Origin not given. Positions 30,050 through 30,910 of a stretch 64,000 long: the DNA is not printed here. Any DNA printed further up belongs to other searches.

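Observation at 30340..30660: Catalytically dead LECT2/M23-peptidase-like domain inside a giant adhesion-type protein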

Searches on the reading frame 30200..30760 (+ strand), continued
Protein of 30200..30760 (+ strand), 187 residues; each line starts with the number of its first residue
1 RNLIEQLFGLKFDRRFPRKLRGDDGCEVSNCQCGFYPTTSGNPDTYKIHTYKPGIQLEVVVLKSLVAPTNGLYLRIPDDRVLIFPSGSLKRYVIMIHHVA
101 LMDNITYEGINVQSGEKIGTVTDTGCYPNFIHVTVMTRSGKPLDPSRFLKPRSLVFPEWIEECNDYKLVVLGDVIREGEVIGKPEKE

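Call 40: search_solved_structures(query=A2, max_evalue=1, show_alignments=3)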
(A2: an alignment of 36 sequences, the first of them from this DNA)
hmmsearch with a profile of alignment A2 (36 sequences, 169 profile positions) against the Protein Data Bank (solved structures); distinct sequences matched with E-value up to 1: 32.
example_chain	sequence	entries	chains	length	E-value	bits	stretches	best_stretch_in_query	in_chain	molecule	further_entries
2b44_A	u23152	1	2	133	3.1e-07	33.4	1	35-139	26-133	Glycyl-glycine endopeptidase lytM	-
2b0p_A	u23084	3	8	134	3.1e-07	33.3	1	35-139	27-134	Glycyl-glycine endopeptidase lytM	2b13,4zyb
1qwy_A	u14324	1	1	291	1.3e-06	31.3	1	35-139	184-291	peptidoglycan hydrolase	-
9non_B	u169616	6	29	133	3.8e-06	29.8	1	12-108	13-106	Leukocyte cell-derived chemotaxin-2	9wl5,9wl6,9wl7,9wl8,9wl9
5b0h_A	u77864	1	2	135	4.1e-06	29.7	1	12-108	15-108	Leukocyte cell-derived chemotaxin-2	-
3tuf_B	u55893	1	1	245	4.3e-06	29.6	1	24-146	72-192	Stage II sporulation protein Q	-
5kqb_A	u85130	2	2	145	1.3e-05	28.1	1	35-138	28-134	Peptidase M23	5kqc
3uz0_B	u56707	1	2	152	9.9e-05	25.2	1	24-136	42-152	Stage II sporulation protein Q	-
9gy1_A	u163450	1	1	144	0.00017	24.5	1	34-139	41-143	Peptidase, M23 family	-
4qp5_A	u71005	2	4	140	0.00048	23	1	18-138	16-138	Lysostaphin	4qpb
8s0u_A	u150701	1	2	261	0.00057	22.7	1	33-112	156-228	PrgK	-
5nmy_A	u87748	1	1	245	0.0017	21.2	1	18-138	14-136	Lysostaphin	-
4lxc_A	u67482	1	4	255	0.0017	21.2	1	18-138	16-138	Lysostaphin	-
9m7n_A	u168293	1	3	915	0.0052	19.6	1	36-137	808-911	Gp16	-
6jn7_A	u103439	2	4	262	0.008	19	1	31-138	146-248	Peptidase M23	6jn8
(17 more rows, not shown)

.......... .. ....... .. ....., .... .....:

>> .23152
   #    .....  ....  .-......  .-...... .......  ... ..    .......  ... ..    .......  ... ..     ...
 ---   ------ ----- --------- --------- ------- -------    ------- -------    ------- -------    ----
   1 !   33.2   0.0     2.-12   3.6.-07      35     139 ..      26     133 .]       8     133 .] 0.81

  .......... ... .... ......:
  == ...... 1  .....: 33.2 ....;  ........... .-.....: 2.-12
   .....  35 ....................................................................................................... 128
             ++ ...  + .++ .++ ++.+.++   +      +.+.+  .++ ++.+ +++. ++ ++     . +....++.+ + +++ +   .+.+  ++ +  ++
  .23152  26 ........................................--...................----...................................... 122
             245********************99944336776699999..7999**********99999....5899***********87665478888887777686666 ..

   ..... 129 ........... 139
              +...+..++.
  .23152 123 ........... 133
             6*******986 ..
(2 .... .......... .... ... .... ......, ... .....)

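Call 43: list_cluster_members(proteins=[P0020, P0034, P0037, P0044, P0045, P0056, P0065, P0082, P0148, P0159])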
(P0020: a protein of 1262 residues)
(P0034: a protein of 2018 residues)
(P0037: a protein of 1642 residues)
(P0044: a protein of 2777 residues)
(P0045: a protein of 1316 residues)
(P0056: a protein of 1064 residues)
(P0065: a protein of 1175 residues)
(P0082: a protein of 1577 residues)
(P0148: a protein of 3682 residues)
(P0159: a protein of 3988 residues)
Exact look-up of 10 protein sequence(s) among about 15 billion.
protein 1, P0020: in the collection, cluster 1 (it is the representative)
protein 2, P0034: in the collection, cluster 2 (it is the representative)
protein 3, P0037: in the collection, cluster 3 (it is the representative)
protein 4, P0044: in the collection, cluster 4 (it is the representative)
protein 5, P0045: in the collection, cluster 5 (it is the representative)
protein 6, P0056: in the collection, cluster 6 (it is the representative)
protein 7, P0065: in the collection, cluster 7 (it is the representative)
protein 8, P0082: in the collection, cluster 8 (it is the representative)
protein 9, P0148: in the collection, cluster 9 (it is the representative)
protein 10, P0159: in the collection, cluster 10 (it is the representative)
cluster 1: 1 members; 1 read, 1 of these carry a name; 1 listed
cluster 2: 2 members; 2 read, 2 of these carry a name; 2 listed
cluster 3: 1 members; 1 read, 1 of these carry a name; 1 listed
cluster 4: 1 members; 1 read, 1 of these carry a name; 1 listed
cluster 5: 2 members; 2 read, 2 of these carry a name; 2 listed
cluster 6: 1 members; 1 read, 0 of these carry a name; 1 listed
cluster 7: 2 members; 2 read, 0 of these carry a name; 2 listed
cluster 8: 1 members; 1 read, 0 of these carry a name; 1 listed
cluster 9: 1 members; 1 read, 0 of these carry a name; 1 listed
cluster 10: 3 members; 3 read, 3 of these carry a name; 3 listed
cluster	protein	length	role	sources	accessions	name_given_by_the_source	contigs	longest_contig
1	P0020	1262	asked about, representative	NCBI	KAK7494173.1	hypothetical protein BaRGS_00014646, partial [Batillaria attramentaria]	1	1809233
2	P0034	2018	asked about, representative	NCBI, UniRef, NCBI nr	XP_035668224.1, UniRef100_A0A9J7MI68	uncharacterized protein LOC118410558 isoform X2 [Branchiostoma floridae] | Uncharacterized protein LOC118410558 isoform X2 n=1 Tax=Branchiostoma floridae TaxID=7739 ...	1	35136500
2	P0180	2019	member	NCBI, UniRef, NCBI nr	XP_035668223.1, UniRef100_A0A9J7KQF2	uncharacterized protein LOC118410558 isoform X1 [Branchiostoma floridae] | Uncharacterized protein LOC118410558 isoform X1 n=1 Tax=Branchiostoma floridae TaxID=7739 ...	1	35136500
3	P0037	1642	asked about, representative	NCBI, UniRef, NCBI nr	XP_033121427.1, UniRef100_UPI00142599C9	uncharacterized protein LOC117120523 [Anneissia japonica] | uncharacterized protein LOC117120523 n=1 Tax=Anneissia japonica TaxID=1529436 ...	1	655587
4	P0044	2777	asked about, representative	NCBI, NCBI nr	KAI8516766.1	hypothetical protein Bbelb_053470 [Branchiostoma belcheri]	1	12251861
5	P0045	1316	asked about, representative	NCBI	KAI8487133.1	hypothetical protein Bbelb_352030, partial [Branchiostoma belcheri]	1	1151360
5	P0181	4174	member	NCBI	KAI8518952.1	hypothetical protein Bbelb_022090, partial [Branchiostoma belcheri]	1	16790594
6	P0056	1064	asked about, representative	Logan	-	-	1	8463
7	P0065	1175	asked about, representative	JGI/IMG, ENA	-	-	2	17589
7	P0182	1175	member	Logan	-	-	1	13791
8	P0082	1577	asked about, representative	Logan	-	-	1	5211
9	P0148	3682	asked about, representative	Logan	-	-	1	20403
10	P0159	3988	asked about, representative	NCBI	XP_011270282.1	hypothetical protein CAOG_08671, partial [Capsaspora owczarzaki ATCC 30864]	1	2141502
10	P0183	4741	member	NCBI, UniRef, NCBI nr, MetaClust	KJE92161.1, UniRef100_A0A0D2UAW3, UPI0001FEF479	hypothetical protein CAOG_009637 [Capsaspora owczarzaki ATCC 30864] | Fibronectin type-III domain-containing protein n=3 Tax=Capsaspora owczarzaki (strain ATCC ... | status=active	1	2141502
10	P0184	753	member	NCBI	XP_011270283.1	hypothetical protein CAOG_08672, partial [Capsaspora owczarzaki ATCC 30864]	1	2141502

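Call 59: search_protein_families(library=pfam, proteins=[P0183], max_evalue=0.01)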
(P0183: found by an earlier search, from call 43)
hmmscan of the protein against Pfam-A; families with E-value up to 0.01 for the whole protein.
P0183 (4741 aa): 11 families
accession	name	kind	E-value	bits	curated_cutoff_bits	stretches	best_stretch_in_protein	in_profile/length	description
PF12947.13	EGF_3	-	4.1e-30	104.2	28.5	5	3821-3850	7-36/36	EGF domain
PF01347.28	Vitellogenin_N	-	2.9e-16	59.6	24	1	48-293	323-556/590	Lipoprotein amino terminal region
PF13646.12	HEAT_2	-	1.5e-10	41.6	27.7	1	219-292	14-86/88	HEAT repeats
PF00008.33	EGF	-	2.6e-10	40.8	21.5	2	3821-3846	5-31/32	EGF-like domain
PF00041.27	fn3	-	7.1e-09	36.2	25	0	3050-3151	11-72/84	Fibronectin type III domain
PF12662.13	cEGF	-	1.6e-07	31.5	26.6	1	3834-3855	1-24/24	Complement Clr-like EGF-like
PF07645.21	EGF_CA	-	8.3e-07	29.6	27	3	3900-3938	2-43/43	Calcium-binding EGF domain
PF12661.13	hEGF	-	0.00029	21.6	29.3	1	3822-3843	1-22/22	Human growth factor-like EGF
PF24489.1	Ig_J_second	-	0.00035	21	27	0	2439-2472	57-91/105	Tip attachment protein J second Ig-like domain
PF16656.11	Pur_ac_phosph_N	-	0.00068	20.6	30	0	2529-2589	23-82/93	Purple acid Phosphatase, N-terminal domain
PF01033.22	Somatomedin_B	-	0.0032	18.2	23.1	1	4696-4739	2-38/40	Somatomedin B domain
